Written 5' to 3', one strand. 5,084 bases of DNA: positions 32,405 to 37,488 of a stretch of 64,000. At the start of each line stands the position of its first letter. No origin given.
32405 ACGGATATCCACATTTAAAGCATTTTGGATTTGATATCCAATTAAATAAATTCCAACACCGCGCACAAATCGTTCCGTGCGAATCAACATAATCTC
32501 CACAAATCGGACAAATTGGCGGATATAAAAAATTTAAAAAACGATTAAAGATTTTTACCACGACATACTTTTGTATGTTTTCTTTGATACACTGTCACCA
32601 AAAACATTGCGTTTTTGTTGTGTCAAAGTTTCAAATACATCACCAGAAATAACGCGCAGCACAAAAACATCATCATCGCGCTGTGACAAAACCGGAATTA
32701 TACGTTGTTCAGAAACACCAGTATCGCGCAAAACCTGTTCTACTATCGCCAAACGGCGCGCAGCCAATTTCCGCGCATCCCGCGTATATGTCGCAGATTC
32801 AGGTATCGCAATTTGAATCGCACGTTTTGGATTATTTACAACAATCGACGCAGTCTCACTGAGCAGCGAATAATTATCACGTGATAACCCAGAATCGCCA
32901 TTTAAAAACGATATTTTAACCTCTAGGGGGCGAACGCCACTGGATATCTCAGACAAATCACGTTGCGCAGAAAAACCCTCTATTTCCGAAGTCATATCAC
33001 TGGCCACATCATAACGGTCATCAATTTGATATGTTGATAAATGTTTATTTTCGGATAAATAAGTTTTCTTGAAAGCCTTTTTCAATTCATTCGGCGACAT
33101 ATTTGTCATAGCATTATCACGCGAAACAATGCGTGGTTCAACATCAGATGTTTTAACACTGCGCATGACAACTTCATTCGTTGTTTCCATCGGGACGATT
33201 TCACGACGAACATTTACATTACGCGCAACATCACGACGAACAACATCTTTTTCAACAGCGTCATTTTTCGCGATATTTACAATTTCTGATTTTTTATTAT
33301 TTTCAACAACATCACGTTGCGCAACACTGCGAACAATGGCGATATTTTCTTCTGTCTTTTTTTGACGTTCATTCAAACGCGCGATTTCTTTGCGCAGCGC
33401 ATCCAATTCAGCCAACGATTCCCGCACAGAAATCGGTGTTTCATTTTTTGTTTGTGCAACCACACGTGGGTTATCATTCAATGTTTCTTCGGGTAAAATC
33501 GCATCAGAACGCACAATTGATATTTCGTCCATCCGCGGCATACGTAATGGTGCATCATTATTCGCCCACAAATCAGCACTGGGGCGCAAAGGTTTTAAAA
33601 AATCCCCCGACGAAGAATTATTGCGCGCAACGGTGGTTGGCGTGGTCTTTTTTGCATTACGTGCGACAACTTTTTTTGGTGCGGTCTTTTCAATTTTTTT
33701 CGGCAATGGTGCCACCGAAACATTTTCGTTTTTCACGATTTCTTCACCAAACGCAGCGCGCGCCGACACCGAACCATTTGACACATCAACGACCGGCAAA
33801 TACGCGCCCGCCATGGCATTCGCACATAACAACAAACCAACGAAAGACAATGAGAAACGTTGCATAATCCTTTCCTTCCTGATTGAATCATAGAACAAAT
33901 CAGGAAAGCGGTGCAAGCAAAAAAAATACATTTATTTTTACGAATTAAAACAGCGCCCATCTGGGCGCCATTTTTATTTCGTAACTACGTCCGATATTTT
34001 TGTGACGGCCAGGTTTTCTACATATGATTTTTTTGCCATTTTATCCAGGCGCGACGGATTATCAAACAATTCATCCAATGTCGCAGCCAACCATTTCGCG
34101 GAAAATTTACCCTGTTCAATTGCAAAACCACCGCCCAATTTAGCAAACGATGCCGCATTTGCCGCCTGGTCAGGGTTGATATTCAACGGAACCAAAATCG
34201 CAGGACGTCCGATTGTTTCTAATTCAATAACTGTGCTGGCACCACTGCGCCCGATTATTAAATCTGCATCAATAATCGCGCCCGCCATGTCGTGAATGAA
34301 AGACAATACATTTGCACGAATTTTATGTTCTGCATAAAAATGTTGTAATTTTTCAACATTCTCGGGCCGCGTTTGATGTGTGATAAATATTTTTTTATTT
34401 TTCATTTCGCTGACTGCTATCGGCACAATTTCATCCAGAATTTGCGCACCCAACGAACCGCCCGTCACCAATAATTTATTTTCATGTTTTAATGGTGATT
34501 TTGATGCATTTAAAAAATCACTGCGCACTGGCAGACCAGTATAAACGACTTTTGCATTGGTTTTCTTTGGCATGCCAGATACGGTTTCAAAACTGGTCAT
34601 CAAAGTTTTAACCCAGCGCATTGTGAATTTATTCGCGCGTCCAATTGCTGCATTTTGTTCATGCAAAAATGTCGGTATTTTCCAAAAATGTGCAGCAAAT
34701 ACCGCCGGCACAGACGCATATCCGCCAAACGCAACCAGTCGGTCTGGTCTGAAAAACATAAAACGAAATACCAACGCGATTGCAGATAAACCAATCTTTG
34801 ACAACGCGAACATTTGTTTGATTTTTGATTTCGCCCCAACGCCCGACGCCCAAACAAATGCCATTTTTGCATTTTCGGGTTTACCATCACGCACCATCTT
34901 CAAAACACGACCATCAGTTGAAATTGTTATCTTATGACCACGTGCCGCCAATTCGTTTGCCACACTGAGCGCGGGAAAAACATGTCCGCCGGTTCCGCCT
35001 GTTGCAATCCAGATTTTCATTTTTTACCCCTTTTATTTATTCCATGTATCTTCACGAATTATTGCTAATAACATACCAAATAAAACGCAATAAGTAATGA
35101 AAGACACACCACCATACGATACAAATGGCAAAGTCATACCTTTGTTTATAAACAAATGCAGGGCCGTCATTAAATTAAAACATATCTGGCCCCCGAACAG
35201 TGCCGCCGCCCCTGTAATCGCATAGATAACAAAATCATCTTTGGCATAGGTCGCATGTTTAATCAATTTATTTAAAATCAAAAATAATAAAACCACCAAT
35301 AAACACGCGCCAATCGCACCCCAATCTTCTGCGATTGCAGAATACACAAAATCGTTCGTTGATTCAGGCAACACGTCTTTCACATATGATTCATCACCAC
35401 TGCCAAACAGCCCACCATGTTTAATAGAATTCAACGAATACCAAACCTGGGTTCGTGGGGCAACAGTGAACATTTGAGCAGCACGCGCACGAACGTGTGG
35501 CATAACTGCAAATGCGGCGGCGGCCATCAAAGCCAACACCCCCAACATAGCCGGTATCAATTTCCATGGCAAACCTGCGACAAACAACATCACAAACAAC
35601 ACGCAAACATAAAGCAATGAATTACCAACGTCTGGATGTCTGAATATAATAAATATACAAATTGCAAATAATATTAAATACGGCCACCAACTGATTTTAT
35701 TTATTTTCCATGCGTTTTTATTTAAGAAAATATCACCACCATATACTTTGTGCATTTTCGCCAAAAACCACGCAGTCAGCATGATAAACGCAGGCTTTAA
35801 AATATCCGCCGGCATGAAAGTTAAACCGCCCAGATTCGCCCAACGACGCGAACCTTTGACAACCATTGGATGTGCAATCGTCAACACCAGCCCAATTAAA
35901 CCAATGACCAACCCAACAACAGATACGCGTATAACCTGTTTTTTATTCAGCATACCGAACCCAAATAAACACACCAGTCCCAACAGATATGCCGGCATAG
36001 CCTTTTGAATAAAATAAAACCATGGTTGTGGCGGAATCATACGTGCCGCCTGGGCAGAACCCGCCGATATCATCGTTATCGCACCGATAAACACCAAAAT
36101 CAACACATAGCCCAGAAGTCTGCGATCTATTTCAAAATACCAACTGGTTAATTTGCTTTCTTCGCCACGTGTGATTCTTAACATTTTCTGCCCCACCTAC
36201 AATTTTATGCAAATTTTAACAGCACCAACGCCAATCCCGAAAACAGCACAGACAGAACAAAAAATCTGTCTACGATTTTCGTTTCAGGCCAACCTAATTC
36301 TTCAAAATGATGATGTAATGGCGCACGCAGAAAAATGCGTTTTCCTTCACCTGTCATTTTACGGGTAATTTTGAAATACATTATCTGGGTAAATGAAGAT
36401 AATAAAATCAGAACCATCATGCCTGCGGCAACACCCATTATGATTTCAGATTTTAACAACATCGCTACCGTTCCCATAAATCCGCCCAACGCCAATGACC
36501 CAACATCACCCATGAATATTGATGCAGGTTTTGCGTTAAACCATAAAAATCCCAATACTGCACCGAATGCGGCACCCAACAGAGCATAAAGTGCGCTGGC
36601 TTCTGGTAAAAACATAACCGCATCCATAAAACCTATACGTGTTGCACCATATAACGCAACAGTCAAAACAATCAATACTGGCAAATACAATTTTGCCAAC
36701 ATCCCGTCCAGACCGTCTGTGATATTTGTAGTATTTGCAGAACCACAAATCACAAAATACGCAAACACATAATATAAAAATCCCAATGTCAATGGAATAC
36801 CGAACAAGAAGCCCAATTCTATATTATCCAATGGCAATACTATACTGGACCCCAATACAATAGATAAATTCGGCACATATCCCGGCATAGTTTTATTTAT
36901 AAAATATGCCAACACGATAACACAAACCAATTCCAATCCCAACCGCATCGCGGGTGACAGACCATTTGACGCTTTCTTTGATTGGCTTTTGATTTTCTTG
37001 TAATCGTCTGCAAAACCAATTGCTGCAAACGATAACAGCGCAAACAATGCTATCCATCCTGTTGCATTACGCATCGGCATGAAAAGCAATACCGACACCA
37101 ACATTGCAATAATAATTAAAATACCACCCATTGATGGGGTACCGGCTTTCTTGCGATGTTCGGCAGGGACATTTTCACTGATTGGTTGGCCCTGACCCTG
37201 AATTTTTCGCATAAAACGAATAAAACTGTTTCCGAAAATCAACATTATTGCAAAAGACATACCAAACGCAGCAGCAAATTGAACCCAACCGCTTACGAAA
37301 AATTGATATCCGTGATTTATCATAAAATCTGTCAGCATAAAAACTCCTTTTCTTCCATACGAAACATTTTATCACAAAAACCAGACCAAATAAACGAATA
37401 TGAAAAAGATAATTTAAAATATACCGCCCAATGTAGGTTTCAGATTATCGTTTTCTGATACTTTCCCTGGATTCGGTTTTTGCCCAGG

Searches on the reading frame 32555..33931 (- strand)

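Call 15: search_protein_families(library=pfam, proteins=[window:32555-33931:-], max_evalue=0.00001)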
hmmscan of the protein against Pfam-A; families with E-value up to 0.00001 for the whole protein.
window:32555-33931:- (458 aa): 0 families

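Call 71: search_protein_families(library=pfam, proteins=[window:32558-33931:-], max_evalue=0.1)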
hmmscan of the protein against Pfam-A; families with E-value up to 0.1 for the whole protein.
window:32558-33931:- (458 aa): 2 families
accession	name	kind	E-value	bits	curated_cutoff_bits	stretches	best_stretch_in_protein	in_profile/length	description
PF00691.25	OmpA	-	0.013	16.3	27.2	1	342-413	2-76/98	OmpA family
PF11570.13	E2R135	-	0.061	14.1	21.4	0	173-295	14-133/136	Coiled-coil receptor-binding R-domain of colicin E2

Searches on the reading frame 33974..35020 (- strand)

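Call 15: search_protein_families(library=pfam, proteins=[window:33974-35020:-], max_evalue=0.00001)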
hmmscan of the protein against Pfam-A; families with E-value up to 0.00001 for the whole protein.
window:33974-35020:- (348 aa): 2 families
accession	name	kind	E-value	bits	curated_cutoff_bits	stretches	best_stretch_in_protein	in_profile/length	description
PF04101.22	Glyco_tran_28_C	-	3.9e-35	121.8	22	1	183-333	2-155/166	Glycosyltransferase family 28 C-terminal domain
PF03033.26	Glyco_transf_28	-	5.1e-26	91.8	26.2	1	3-140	1-137/139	Glycosyltransferase family 28 N-terminal domain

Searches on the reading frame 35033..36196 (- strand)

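Call 15: search_protein_families(library=pfam, proteins=[window:35033-36196:-], max_evalue=0.00001)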
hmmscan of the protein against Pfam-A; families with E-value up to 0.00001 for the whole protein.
window:35033-36196:- (387 aa): 1 family
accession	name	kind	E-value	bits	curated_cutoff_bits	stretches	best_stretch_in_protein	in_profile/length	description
PF01098.24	FTSW_RODA_SPOVE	-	1.6e-56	192.2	26.4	1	28-382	4-353/356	Cell cycle protein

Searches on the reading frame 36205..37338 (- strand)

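Call 15: search_protein_families(library=pfam, proteins=[window:36205-37338:-], max_evalue=0.00001)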
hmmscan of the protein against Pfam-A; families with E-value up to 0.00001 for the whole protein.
window:36205-37338:- (377 aa): 2 families
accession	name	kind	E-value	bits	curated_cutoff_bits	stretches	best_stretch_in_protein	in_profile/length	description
PF00953.26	Glycos_transf_4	-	1.4e-26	93.8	27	1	96-295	3-159/160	Glycosyl transferase family 4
PF10555.14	MraY_sig1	-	6.7e-06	25.7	20.1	0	64-76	1-13/13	Phospho-N-acetylmuramoyl-pentapeptide-transferase signature 1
